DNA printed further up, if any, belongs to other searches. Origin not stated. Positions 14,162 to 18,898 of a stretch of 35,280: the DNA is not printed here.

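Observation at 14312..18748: ParA/MinD ATPase fused to three WD40 beta-propellers; start site ambiguous with a ~100-nt overlap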

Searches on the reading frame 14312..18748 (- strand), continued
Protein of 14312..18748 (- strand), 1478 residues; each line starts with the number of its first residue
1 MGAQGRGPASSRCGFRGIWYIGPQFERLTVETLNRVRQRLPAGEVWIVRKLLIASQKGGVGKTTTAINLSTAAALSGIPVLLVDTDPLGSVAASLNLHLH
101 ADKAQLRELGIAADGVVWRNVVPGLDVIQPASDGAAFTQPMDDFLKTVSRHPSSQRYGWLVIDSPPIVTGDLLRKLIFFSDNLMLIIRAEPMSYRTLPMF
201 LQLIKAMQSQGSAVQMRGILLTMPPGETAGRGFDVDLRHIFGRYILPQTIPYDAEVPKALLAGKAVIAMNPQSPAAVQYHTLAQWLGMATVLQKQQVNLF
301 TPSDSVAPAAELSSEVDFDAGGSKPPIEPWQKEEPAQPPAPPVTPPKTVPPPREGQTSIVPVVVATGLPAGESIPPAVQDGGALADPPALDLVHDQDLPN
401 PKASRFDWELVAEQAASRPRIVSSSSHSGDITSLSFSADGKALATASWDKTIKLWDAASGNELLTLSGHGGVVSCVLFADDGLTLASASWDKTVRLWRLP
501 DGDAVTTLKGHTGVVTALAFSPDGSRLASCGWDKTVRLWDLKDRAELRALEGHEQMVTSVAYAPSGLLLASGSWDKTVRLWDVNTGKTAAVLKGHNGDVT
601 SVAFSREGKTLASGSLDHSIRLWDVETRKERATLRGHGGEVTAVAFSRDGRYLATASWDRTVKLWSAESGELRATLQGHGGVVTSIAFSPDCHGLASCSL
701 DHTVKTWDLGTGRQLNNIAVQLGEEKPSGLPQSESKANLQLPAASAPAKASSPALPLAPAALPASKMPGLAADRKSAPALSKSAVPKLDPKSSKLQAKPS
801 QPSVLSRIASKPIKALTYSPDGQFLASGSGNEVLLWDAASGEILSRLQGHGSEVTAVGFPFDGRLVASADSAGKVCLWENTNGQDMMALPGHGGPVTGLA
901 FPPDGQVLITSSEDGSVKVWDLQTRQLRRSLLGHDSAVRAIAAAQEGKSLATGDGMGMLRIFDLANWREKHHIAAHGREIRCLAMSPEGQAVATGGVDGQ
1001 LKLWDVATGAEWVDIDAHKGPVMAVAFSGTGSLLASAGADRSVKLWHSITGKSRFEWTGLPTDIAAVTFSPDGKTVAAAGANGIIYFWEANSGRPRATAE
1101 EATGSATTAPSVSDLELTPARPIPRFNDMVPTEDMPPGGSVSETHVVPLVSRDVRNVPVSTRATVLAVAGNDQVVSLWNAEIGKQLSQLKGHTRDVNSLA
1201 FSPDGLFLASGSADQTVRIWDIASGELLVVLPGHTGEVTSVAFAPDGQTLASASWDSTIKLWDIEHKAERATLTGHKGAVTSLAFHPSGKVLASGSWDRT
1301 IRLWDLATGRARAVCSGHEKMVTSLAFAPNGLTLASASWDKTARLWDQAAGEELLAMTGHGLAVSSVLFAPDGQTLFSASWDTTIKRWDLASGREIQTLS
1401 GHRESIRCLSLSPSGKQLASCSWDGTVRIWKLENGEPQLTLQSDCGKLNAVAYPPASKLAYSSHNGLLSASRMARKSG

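Call 23: find_encoding_contigs(protein=P0121, flank=10000, max_places=2)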
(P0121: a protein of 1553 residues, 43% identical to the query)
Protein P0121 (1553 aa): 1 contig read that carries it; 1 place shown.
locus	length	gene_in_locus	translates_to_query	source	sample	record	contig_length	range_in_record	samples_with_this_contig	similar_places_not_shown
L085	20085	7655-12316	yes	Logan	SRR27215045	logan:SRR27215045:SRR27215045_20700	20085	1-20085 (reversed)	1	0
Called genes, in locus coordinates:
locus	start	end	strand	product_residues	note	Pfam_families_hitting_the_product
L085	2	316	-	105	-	?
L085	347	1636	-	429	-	-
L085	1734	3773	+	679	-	PF00069:Pkinase, PF03109:ABC1 (faint), PF07714:PK_Tyr_Ser-Thr, PF01636:APH (faint), PF14531:Kinase-like (faint), PF00069:Pkinase, PF07714:PK_Tyr_Ser-Thr, PF17667:Pkinase_fungal (weak)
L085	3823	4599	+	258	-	PF02830:V4R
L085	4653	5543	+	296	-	-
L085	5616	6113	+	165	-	PF00502:Phycobilisome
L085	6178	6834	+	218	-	-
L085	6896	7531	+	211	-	PF01656:CbiA, PF10609:ParA (faint), PF13614:AAA_31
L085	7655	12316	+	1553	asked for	PF01656:CbiA, PF10609:ParA, PF13614:AAA_31, PF00400:WD40, PF24017:Beta-prop_SCAP, PF24782:WD40_MABP1-WDR62_2nd, PF24805:EIF3I, PF24807:WD40_CDC20-Fz, +186 more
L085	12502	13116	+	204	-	PF14537:Cytochrom_c3_2 (faint), PF14522:Cytochrome_C7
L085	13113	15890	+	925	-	PF12838:Fer4_7 (weak), PF13183:Fer4_8 (faint), PF13247:Fer4_11 (weak)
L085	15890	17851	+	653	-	PF03916:NrfD, PF11821:ActD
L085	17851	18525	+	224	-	PF00034:Cytochrom_C (weak), PF13442:Cytochrome_CBB3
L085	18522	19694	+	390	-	-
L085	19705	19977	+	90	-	-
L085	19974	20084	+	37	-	?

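Call 24: find_encoding_contigs(protein=P0124, flank=10000, max_places=2)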
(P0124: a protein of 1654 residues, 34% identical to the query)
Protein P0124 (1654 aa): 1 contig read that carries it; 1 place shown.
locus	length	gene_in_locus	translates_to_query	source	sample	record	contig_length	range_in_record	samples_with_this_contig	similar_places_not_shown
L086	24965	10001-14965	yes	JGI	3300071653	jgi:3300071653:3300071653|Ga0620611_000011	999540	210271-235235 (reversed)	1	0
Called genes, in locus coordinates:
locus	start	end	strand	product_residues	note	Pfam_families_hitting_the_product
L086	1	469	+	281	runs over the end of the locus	PF00142:Fer4_NifH (weak), PF01656:CbiA, PF09140:MipZ, PF10609:ParA, PF13614:AAA_31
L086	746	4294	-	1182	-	PF23500:DUF7133, PF07995:GSDH (weak), PF00034:Cytochrom_C (faint)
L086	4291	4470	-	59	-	-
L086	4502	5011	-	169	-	-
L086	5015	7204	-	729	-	PF23139:OB_YrrC, PF14520:HHH_5 (weak), PF14490:HHH_RecD2, PF01443:Viral_helicase1 (faint), PF13245:AAA_19, PF13604:AAA_30, PF18335:SH3_13, PF13538:UvrD_C_2, +1 more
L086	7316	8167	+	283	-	PF02230:Abhydrolase_2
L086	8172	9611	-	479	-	-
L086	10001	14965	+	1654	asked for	PF01656:CbiA, PF10609:ParA, PF13614:AAA_31, PF24814:WD40_Prp19, PF00400:WD40, PF23381:Beta-prop_IFT122_1st, PF23414:Beta-prop_EML_2, PF24105:Beta-prop_CAF1B_HIR1, +192 more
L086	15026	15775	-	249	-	PF02146:SIR2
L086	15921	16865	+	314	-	PF13623:SurA_N_2 (weak), PF13624:SurA_N_3, PF13145:Rotamase_2, PF13616:Rotamase_3, PF00639:Rotamase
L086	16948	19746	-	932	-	PF10150:RNase_E_G, PF20833:RNase_E_G_Thio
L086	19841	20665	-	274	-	PF10105:DUF2344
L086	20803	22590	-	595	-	PF05524:PEP-utilisers_N, PF00391:PEP-utilizers, PF02896:PEP-utilizers_C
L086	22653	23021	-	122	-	PF00381:PTS-HPr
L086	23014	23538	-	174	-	PF00359:PTS_EIIA_2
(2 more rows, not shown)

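Call 25: find_encoding_contigs(protein=P0125, flank=10000, max_places=2)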
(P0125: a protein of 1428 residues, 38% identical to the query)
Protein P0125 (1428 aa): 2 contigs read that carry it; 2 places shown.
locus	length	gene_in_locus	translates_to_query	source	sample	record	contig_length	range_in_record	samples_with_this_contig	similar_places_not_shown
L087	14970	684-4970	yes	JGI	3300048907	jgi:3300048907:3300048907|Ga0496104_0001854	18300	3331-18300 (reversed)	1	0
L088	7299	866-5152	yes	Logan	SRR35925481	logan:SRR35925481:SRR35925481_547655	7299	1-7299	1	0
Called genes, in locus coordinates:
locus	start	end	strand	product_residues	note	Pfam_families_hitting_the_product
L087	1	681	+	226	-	?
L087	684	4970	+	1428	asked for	PF01656:CbiA, PF10609:ParA, PF13614:AAA_31, PF00400:WD40, PF23342:WDR90_beta-prop_4th, PF23381:Beta-prop_IFT122_1st, PF23414:Beta-prop_EML_2, PF24782:WD40_MABP1-WDR62_2nd, +219 more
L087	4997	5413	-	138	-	-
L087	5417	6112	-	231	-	PF00512:HisKA (weak), PF02518:HATPase_c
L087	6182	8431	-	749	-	PF01138:RNase_PH, PF03725:RNase_PH_C, PF03726:PNPase, PF01138:RNase_PH, PF22675:KH-I_KHDC4-BBP (faint), PF00013:KH_1, PF00575:S1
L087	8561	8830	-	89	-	PF00312:Ribosomal_S15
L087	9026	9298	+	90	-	-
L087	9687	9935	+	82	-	-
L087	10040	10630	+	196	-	PF04542:Sigma70_r2, PF08281:Sigma70_r4_2, PF13384:HTH_23 (weak)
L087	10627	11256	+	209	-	-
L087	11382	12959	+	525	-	-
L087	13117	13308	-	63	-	PF12669:FeoB_associated (weak)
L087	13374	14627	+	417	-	PF05977:MFS_3, PF07690:MFS_1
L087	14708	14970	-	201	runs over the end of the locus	PF02861:Clp_N (weak)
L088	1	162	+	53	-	?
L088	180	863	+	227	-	PF01656:CbiA, PF13614:AAA_31 (weak)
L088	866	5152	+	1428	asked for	PF01656:CbiA, PF10609:ParA, PF13614:AAA_31, PF00400:WD40, PF23342:WDR90_beta-prop_4th, PF23381:Beta-prop_IFT122_1st, PF23414:Beta-prop_EML_2, PF24782:WD40_MABP1-WDR62_2nd, +219 more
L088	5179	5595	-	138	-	-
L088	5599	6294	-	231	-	PF00512:HisKA (weak), PF02518:HATPase_c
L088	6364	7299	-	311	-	?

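Call 68: search_protein_families(library=padloc, proteins=[window:14312-18607:-], max_evalue=0.001)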
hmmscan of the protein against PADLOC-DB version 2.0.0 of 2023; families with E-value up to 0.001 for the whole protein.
window:14312-18607:- (1431 aa): 1 family
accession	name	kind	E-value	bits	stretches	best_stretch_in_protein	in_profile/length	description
PDLC02919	HEAT-ARM_XIII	-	1.7e-87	292.3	8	1232-1391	128-285/1972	-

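Call 82: find_encoding_contigs(protein=window:14315-18607:-, flank=3000, max_places=3)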
Protein seq(1431 aa) (1431 aa): 1 contig read that carries it; 1 place shown.
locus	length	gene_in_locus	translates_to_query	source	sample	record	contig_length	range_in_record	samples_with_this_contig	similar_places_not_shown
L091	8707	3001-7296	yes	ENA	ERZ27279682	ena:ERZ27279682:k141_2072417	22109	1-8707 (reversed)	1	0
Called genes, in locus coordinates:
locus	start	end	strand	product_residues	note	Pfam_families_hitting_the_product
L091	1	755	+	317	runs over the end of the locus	-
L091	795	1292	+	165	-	PF00502:Phycobilisome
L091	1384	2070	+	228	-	PF02830:V4R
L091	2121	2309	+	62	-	-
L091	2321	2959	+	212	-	PF13614:AAA_31 (faint), PF01656:CbiA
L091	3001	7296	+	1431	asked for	-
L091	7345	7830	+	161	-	PF00011:HSP20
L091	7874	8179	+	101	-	PF00355:Rieske, PF13806:Rieske_2, PF22543:Rieske_4 (weak)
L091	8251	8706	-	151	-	?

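Call 90: search_protein_families(library=pfam, proteins=[L085:4653-5543:+, L085:6178-6834:+], max_evalue=0.01)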
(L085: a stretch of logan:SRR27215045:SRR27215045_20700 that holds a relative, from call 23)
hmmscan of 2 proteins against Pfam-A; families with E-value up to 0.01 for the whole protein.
L085:4653-5543:+ (296 aa): 0 families

L085:6178-6834:+ (218 aa): 0 families

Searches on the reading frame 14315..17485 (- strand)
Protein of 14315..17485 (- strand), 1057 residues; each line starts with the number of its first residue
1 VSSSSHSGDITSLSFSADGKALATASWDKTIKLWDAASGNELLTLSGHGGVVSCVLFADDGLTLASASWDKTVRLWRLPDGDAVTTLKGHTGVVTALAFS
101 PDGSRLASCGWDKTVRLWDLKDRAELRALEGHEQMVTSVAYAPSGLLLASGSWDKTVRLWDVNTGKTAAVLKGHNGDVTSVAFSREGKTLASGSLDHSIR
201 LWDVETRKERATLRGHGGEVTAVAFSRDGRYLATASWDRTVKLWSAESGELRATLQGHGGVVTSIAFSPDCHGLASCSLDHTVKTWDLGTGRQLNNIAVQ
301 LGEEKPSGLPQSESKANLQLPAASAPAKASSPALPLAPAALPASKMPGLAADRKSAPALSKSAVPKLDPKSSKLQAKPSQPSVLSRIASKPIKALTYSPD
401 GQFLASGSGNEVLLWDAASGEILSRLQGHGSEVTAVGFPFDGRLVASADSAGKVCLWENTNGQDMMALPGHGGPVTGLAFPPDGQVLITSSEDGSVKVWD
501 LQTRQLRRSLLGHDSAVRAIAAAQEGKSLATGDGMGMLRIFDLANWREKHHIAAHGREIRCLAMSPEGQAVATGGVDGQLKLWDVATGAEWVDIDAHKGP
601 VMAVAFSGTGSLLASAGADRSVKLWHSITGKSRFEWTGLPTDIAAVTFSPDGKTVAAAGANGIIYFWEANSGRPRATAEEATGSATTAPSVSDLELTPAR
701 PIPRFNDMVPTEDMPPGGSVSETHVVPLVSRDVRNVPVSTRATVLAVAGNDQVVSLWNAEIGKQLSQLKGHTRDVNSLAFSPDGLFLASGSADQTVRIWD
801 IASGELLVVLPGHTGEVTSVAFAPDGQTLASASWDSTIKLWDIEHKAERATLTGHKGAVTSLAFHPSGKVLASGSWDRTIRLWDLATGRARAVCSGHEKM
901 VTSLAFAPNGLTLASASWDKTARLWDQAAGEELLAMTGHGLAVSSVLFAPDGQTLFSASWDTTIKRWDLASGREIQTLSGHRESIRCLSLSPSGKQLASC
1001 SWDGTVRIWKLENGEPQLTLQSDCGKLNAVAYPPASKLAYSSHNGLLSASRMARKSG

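Call 87: predict_structure(alignment_id=A3)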
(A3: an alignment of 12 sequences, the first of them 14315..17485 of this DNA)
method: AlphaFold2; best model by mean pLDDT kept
length: 1057 residues; sequences in the alignment: 12
mean_pLDDT: 81.2   pTM: 0.39
mean pLDDT of the five models: 81.2, 81.1, 80.5, 79.8, 79.7
residues with pLDDT >= 90: 622; 70-90: 250; 50-70: 14; < 50: 171
segments of 3 or more residues with pLDDT < 50: 1-3, 302-388, 682-741, 1037-1057
pLDDT, mean of each block of 10 residues (from residue 1): 68 93 94 90 90 94 94 91 89 96 95 96 92 96 96 98 94 94 95 96 94 89 94 95 92 90 95 93 90 85 31 22 24 29 28 26 28 26 35 92 91 87 85 91 89 85 72 89 86 91 86 85 88 94 89 91 92 95 93 92 93 95 92 89 93 92 91 80 30 25 29 29 25 33 84 91 89 95 93 95 90 92 94 96 91 92 95 97 92 92 95 96 92 92 95 94 95 92 96 92 95 90 90 61 28 29
secondary structure, 60 per line:
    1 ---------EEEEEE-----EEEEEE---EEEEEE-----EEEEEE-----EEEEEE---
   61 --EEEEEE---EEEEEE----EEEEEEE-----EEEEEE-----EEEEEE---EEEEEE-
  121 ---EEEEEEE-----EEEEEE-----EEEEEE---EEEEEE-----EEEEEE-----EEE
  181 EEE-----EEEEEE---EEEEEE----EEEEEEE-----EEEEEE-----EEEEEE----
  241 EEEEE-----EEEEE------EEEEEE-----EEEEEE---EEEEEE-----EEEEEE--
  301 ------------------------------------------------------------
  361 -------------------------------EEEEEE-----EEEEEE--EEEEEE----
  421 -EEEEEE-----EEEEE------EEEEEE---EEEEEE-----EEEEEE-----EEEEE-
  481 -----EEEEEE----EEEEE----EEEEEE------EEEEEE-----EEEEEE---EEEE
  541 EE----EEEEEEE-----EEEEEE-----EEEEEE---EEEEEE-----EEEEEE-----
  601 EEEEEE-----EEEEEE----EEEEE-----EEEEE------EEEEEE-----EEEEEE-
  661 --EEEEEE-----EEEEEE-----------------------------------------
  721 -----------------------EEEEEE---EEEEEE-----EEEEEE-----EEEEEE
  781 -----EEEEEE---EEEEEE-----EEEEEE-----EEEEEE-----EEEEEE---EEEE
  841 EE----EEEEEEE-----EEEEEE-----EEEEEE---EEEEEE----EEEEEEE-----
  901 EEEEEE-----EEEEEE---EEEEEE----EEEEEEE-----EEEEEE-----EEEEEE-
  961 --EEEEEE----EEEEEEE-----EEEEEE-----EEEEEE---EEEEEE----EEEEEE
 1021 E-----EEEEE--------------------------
elements in order (helices of 4 or more, strands of 3 or more residues): E10-15 E21-26 E30-35 E41-46 E52-57 E63-68 E72-77 E82-88 E94-99 E105-110 E114-119 E124-130 E136-141 E147-152 E156-161 E167-172 E178-183 E189-194 E198-203 E208-214 E220-225 E231-236 E241-245 E251-255 E262-267 E273-278 E282-287 E293-298 E392-397 E403-408 E411-416 E422-427 E433-437 E444-449 E453-458 E464-469 E475-479 E486-491 E496-500 E505-510 E517-522 E528-533 E537-542 E547-553 E559-564 E570-575 E579-584 E590-595 E601-606 E612-617 E622-626 E632-636 E643-648 E654-659 E663-668 E674-679 E744-749 E753-758 E764-769 E775-780 E786-791 E795-800 E806-811 E817-822 E828-833 E837-842 E847-853 E859-864 E870-875 E879-884 E889-895 E901-906 E912-917 E921-926 E931-937 E943-948 E954-959 E963-968 E973-979 E985-990 E996-1001 E1005-1010 E1015-1021 E1027-1031
